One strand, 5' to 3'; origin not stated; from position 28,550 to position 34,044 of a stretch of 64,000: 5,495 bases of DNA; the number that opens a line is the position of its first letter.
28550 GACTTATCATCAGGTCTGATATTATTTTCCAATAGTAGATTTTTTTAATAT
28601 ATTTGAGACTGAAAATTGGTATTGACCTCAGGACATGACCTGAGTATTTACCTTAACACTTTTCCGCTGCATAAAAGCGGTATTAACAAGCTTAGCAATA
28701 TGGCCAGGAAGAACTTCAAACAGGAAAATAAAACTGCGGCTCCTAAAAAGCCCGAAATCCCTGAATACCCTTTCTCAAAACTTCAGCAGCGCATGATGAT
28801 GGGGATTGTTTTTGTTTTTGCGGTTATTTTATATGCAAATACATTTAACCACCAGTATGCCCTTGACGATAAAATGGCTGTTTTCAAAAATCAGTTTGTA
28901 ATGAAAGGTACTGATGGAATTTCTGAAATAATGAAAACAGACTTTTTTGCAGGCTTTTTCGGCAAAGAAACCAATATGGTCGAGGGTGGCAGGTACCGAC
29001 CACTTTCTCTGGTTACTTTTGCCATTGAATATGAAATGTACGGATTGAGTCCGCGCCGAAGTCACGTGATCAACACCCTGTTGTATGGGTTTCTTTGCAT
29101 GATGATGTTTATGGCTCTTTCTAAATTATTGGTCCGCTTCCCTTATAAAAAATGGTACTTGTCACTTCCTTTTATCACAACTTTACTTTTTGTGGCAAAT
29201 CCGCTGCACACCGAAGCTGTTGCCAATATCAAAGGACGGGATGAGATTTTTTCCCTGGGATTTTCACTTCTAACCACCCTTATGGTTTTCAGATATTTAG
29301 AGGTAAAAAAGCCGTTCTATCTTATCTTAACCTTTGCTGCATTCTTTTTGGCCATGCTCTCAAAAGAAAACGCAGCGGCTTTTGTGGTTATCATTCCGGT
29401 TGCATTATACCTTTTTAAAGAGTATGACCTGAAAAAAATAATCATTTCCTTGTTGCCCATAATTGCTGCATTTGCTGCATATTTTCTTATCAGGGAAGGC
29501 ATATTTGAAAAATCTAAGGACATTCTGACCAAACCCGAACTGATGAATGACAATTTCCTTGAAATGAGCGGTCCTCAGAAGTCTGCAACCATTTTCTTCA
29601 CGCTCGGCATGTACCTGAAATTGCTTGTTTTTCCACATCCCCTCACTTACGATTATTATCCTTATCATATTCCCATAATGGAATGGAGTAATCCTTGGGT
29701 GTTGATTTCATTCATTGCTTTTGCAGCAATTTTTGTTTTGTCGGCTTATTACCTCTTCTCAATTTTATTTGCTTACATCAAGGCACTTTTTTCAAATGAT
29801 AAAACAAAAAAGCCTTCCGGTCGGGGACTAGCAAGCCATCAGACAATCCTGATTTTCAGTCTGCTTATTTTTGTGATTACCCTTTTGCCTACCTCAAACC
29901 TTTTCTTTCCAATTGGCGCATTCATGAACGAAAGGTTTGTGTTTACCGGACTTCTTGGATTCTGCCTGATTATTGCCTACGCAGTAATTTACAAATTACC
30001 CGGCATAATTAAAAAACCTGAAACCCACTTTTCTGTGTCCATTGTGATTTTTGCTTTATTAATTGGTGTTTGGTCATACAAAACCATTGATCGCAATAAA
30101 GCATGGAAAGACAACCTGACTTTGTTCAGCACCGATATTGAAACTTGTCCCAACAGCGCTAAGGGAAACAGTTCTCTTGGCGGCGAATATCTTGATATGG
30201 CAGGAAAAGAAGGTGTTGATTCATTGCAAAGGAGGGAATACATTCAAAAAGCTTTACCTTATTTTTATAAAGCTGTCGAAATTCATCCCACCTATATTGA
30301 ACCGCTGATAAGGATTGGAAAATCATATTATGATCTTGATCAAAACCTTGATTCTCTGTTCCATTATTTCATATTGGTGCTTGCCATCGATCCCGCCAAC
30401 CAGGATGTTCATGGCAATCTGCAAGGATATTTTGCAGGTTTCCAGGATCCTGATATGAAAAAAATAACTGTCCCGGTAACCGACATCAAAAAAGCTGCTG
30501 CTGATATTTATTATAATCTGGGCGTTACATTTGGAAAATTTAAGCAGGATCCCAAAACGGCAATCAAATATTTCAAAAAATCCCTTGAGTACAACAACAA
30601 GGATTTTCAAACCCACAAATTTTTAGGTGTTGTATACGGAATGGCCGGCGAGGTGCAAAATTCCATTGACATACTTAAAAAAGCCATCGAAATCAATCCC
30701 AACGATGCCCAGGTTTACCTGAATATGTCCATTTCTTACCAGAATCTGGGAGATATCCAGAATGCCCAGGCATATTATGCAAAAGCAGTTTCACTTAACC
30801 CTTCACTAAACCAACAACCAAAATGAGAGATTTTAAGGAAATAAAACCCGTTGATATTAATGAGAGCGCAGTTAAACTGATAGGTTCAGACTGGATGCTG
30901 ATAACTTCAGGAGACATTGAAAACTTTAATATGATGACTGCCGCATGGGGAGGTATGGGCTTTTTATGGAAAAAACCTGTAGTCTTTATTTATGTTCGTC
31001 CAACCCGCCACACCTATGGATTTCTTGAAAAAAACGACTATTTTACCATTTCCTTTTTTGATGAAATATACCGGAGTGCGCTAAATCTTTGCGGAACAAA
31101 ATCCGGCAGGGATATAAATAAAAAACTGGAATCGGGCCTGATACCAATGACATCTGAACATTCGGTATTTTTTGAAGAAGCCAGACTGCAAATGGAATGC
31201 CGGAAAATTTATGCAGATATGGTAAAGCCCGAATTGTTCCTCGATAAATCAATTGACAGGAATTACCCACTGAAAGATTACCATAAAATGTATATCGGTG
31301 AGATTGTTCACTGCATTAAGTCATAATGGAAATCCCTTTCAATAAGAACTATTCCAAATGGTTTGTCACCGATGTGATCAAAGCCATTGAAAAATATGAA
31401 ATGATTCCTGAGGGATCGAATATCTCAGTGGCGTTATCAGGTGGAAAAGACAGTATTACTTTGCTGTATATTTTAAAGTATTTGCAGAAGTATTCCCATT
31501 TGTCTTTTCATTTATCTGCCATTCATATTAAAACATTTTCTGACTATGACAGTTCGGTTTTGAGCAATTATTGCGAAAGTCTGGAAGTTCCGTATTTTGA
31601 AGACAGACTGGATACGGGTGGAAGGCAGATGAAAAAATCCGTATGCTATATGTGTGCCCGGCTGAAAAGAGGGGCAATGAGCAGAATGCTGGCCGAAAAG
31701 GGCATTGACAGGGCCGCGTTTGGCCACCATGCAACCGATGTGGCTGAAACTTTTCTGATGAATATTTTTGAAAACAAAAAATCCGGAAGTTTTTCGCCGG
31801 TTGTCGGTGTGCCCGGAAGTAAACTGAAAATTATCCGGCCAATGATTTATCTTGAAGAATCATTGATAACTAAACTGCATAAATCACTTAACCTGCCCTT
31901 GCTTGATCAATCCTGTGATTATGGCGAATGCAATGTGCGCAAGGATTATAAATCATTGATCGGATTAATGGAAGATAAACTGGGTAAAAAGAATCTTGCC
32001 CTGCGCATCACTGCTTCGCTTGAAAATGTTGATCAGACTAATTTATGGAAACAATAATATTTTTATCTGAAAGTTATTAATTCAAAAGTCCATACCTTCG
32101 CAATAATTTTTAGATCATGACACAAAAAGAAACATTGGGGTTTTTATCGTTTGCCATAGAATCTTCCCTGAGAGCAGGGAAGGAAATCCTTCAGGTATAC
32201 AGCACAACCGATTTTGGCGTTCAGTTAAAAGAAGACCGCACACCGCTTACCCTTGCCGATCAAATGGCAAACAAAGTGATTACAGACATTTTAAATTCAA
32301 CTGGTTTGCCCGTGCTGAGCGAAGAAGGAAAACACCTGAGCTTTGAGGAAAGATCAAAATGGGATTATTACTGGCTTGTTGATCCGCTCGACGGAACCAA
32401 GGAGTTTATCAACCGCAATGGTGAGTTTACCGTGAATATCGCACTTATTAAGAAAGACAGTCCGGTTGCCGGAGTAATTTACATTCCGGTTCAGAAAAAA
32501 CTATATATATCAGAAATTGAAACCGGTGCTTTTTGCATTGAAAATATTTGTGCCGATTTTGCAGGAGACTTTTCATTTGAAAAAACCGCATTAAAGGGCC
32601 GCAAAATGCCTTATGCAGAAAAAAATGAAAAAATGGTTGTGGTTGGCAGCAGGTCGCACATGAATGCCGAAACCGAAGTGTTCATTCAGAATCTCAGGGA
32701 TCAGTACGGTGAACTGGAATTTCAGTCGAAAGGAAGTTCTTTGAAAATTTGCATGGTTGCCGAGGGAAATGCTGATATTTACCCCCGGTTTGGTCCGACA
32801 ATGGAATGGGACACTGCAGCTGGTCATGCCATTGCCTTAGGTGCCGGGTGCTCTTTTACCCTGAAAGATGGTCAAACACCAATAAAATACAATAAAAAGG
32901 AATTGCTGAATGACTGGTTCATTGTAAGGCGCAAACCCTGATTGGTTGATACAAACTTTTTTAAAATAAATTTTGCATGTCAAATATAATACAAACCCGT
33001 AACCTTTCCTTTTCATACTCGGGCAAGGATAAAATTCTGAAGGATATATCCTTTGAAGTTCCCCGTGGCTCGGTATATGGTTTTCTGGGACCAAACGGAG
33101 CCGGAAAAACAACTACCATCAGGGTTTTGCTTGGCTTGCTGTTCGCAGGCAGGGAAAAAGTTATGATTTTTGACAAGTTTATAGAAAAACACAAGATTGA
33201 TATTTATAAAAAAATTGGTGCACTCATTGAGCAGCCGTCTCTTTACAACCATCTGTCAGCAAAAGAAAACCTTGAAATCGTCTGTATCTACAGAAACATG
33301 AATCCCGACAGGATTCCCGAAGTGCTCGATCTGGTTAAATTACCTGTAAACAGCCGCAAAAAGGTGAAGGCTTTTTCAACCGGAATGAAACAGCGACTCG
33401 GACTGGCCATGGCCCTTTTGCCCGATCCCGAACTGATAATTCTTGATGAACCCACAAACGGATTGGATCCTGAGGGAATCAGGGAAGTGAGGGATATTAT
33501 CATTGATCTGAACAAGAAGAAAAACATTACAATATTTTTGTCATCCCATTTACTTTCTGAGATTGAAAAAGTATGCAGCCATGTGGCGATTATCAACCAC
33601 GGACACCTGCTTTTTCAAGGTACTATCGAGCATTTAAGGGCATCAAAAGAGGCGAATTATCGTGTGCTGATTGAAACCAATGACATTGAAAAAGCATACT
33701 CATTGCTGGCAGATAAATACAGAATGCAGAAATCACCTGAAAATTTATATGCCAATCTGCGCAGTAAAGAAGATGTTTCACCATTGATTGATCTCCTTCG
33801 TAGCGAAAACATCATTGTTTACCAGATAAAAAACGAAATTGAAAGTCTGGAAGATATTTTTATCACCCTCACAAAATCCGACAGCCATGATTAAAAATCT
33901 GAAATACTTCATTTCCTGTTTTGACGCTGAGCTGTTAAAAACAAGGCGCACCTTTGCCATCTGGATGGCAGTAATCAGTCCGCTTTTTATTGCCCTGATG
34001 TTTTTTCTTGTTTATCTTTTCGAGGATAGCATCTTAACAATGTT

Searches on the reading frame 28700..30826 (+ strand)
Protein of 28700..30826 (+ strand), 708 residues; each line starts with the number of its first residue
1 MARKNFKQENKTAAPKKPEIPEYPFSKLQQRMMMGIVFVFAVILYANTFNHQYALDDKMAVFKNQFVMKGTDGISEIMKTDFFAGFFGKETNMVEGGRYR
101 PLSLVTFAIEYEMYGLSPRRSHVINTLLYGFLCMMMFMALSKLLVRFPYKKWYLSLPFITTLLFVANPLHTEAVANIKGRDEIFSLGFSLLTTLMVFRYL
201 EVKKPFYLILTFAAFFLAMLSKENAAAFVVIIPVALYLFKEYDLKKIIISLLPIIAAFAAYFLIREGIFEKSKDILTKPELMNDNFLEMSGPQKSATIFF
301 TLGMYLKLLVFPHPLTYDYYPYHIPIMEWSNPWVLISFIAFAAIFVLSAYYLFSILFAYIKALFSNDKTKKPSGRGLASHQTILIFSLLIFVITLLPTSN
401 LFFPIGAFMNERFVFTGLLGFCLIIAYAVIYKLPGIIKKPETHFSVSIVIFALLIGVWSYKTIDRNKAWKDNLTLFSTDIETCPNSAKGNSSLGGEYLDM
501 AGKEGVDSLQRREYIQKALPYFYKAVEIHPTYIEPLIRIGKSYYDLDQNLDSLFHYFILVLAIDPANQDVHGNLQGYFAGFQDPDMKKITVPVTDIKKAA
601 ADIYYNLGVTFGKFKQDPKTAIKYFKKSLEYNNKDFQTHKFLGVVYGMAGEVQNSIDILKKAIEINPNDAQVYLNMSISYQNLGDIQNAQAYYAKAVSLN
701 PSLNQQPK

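Call 61: search_protein_families(library=pfam, proteins=[window:28700-30826:+], max_evalue=0.00001)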
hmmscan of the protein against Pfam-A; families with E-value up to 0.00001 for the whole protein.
window:28700-30826:+ (708 aa): 9 families
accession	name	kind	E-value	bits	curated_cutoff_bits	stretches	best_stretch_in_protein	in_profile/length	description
PF13181.12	TPR_8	-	4.9e-17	61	25.7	1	670-702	1-33/34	Tetratricopeptide repeat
PF00515.34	TPR_1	-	1.3e-16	60.1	27.8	0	670-702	1-33/34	Tetratricopeptide repeat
PF07719.23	TPR_2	-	5.1e-14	51.6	27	0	670-702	1-33/34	Tetratricopeptide repeat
PF13414.12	TPR_11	-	1.1e-10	41.4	26.8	0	650-684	8-42/42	TPR repeat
PF13431.12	TPR_17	-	1.3e-10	41.1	24.4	0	659-691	2-34/34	Tetratricopeptide repeat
PF13424.12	TPR_12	-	1e-08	35.7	30.1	0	641-699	8-74/77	Tetratricopeptide repeat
PF14559.12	TPR_19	-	1.5e-08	35.3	25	0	649-700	4-55/68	Tetratricopeptide repeat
PF13174.12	TPR_6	-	1.4e-07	32.2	26.3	0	672-701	2-31/33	Tetratricopeptide repeat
PF13428.12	TPR_14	-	1.9e-06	28.4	23.5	0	641-676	6-41/44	Tetratricopeptide repeat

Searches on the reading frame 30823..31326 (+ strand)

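Call 61: search_protein_families(library=pfam, proteins=[window:30823-31326:+], max_evalue=0.00001)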
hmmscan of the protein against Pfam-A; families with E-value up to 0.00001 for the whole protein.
window:30823-31326:+ (167 aa): 1 family
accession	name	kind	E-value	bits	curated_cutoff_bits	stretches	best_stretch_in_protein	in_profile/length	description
PF01613.24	Flavin_Reduct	-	3.2e-12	47.2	27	1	23-164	7-131/153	Flavin reductase like domain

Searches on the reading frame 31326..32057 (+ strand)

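Call 61: search_protein_families(library=pfam, proteins=[window:31326-32057:+], max_evalue=0.00001)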
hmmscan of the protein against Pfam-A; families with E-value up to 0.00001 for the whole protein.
window:31326-32057:+ (243 aa): 1 family
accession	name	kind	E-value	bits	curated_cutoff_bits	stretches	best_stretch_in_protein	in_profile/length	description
PF01171.26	ATP_bind_3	-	3.2e-19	69.8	27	1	33-191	2-162/182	PP-loop family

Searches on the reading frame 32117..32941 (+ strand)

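Call 61: search_protein_families(library=pfam, proteins=[window:32117-32941:+], max_evalue=0.00001)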
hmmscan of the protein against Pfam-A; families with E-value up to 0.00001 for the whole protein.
window:32117-32941:+ (274 aa): 1 family
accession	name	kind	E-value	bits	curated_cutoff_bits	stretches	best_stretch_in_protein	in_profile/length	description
PF00459.30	Inositol_P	-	3e-49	168.4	27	1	10-261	6-248/271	Inositol monophosphatase family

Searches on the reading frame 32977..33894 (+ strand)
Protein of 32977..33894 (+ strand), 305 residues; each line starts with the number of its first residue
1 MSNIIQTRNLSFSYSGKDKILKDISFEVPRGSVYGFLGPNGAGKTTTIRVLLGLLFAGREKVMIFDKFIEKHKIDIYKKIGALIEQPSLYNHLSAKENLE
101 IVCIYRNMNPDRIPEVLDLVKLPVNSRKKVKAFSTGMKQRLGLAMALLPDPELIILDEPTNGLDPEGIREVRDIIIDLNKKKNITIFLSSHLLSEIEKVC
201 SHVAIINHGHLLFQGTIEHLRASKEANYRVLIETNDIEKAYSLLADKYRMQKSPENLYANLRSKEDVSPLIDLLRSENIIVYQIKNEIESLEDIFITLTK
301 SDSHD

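Call 62: search_protein_families(library=pfam, proteins=[window:32977-33894:+], max_evalue=0.00001)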
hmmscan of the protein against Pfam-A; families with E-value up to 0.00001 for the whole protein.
window:32977-33894:+ (305 aa): 2 families
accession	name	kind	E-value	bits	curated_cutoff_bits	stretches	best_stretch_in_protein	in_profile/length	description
PF00005.33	ABC_tran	-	1.8e-26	93.8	25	1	21-161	1-137/137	ABC transporter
PF13304.12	AAA_21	-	1.8e-14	55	27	1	133-193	238-300/304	AAA domain, putative AbiEii toxin, Type IV TA system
